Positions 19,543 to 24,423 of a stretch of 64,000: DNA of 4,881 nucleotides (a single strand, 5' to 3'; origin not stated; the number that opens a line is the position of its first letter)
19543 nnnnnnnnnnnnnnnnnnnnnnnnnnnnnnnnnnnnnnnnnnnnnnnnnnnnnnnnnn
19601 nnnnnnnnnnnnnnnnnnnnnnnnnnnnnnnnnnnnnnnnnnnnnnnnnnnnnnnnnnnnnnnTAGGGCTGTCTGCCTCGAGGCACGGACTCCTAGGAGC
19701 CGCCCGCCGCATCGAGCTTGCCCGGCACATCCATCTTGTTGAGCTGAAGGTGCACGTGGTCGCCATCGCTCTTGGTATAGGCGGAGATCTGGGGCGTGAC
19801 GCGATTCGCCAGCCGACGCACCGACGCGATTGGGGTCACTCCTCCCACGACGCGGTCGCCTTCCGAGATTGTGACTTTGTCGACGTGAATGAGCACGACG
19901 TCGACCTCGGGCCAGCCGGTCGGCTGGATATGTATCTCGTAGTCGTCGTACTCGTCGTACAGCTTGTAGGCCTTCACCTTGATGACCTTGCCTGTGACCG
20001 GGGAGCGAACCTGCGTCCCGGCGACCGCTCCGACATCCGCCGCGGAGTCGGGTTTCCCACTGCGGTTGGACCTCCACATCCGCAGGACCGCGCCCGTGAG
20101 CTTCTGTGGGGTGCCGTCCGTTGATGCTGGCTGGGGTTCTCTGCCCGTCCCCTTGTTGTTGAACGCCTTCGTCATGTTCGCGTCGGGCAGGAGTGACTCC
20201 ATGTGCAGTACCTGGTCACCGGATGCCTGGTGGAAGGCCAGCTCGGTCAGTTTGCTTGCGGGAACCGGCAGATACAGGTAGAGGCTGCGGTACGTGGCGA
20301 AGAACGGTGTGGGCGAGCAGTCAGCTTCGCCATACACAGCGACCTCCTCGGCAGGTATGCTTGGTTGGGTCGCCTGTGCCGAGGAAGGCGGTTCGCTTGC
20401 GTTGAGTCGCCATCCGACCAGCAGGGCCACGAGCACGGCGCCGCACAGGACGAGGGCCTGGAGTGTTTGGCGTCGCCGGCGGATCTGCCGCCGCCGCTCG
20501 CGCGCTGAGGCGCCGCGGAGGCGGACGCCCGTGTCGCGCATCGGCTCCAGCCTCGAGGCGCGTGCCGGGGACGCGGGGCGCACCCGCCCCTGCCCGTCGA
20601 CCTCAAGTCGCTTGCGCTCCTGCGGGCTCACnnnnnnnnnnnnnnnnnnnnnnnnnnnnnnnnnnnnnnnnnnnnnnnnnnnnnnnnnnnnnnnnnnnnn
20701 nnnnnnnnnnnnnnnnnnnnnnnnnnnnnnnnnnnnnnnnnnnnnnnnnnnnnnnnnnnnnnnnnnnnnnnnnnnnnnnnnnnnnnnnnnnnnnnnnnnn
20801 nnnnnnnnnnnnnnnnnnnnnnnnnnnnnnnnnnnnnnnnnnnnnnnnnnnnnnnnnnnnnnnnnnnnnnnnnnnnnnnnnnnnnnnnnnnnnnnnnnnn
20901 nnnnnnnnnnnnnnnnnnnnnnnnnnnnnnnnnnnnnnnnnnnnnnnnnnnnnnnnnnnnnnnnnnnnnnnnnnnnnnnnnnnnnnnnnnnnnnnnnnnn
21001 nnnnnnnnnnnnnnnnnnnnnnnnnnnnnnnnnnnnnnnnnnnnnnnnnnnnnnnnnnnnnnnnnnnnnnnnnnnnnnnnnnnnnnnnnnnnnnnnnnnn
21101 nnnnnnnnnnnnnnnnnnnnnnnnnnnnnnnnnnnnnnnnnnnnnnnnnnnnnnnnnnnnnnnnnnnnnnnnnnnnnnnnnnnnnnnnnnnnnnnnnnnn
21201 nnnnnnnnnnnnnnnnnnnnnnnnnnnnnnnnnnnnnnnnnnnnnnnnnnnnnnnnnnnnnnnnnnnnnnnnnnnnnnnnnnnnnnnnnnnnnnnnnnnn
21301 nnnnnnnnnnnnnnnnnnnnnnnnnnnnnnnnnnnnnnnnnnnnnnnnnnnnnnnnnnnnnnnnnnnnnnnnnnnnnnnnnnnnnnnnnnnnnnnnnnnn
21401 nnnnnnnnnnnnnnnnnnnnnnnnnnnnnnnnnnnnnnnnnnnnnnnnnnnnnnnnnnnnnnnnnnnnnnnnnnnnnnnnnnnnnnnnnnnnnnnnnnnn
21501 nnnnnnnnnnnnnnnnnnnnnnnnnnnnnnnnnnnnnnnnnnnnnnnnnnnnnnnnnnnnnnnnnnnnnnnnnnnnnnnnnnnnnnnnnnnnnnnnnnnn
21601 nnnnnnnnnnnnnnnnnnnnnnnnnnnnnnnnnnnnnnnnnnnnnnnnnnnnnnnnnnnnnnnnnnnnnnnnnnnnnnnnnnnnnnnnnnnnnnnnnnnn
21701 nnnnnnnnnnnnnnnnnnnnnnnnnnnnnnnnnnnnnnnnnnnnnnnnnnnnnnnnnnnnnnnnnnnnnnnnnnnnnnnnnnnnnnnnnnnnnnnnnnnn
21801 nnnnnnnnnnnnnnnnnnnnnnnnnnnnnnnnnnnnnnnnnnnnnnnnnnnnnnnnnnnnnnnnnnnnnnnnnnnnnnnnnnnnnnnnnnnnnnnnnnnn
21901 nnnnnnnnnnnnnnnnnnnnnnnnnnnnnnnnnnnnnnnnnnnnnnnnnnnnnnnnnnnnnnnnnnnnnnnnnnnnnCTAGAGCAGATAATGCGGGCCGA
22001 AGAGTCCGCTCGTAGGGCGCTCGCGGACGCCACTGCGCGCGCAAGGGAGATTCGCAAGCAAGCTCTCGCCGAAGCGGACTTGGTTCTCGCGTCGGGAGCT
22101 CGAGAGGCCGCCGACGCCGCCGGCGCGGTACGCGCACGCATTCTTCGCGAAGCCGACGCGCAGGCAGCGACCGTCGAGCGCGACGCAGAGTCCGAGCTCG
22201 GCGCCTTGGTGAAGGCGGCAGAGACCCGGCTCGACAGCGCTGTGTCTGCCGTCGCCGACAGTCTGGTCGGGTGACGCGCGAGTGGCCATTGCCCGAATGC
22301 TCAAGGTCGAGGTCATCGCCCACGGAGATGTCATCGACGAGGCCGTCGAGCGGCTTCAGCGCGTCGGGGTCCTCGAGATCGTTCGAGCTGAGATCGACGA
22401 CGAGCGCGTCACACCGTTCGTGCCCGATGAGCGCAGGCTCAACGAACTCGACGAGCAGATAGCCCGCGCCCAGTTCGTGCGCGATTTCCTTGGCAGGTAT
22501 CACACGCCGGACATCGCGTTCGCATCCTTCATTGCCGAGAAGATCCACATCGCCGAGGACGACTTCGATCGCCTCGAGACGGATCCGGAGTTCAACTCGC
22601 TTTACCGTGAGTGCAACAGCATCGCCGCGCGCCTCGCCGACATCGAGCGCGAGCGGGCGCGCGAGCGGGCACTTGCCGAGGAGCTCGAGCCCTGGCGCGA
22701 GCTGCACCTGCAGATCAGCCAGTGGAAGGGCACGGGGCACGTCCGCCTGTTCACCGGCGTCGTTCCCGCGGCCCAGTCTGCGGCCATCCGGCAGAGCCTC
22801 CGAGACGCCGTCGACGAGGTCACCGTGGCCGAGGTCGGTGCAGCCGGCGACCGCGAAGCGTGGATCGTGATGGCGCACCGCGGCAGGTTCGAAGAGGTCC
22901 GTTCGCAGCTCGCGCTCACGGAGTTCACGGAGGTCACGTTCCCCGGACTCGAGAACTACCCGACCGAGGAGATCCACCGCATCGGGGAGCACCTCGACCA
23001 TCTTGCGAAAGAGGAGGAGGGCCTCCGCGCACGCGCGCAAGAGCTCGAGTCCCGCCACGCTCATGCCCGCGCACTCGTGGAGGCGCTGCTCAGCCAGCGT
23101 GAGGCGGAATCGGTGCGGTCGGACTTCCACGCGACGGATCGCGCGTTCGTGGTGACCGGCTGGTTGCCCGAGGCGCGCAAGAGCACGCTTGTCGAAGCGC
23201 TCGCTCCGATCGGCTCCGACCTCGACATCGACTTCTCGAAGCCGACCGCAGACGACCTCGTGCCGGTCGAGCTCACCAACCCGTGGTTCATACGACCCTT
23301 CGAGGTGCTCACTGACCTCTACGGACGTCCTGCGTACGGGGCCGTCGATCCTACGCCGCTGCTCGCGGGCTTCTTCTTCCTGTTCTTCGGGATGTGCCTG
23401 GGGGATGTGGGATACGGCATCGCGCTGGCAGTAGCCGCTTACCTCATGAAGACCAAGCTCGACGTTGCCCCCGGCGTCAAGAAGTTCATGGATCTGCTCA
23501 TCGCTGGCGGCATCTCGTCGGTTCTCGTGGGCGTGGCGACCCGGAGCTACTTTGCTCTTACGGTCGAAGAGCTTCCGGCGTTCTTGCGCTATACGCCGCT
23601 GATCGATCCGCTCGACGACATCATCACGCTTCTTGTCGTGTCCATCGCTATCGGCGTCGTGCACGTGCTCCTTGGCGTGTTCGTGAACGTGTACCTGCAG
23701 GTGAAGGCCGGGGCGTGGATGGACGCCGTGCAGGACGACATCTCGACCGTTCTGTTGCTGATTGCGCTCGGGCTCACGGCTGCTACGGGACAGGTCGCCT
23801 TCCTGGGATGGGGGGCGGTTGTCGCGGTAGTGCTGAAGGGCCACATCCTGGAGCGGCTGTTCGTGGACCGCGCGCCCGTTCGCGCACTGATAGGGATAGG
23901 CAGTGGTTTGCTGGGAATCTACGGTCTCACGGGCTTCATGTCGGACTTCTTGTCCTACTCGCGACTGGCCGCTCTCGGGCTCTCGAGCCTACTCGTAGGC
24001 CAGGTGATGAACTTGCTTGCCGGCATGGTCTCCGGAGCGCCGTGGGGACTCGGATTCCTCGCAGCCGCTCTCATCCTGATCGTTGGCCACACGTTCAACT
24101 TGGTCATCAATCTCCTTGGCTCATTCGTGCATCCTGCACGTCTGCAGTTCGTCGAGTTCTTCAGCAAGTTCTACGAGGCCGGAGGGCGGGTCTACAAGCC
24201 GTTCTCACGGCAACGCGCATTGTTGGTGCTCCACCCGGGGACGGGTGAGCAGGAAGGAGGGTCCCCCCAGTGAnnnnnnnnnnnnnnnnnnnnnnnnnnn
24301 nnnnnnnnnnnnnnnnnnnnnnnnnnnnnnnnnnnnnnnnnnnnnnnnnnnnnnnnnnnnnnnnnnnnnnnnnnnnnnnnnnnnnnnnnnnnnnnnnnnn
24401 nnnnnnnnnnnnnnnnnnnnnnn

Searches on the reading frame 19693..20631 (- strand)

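Call 37: search_protein_families(library=pfam, proteins=[window:19693-20631:-], max_evalue=0.0001)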
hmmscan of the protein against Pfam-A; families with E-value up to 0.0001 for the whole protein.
window:19693-20631:- (312 aa): 1 family
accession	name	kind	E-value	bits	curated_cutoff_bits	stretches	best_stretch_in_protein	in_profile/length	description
PF01551.29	Peptidase_M23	-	5.4e-05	23.7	28.7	1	196-300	4-90/96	Peptidase family M23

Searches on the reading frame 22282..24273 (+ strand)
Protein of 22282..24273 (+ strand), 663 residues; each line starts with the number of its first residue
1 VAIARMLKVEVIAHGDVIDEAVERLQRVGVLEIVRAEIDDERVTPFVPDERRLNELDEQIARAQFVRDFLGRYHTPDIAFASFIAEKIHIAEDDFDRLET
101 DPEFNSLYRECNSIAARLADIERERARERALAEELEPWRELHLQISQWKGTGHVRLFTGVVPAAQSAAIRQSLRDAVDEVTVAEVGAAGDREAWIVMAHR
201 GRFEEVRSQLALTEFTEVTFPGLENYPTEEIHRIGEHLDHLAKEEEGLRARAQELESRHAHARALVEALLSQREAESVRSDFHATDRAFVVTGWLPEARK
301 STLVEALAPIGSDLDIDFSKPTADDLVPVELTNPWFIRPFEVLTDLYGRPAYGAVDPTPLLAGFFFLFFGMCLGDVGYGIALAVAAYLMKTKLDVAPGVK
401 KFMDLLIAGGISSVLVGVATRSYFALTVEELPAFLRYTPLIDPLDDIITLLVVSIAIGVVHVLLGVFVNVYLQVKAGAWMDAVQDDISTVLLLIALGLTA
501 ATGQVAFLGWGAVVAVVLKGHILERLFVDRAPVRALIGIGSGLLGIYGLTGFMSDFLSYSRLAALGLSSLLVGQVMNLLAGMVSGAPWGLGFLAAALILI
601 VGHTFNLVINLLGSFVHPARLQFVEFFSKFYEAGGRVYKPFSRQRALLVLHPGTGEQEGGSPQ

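Call 34: search_protein_families(library=pfam, proteins=[window:22282-24273:+], max_evalue=0.0001)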
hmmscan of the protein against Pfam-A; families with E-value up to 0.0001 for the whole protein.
window:22282-24273:+ (663 aa): 1 family
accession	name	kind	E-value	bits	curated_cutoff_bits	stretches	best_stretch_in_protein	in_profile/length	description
PF01496.24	V_ATPase_I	-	3.5e-16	58.8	30.7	2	553-642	719-814/815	V-type ATPase 116kDa subunit family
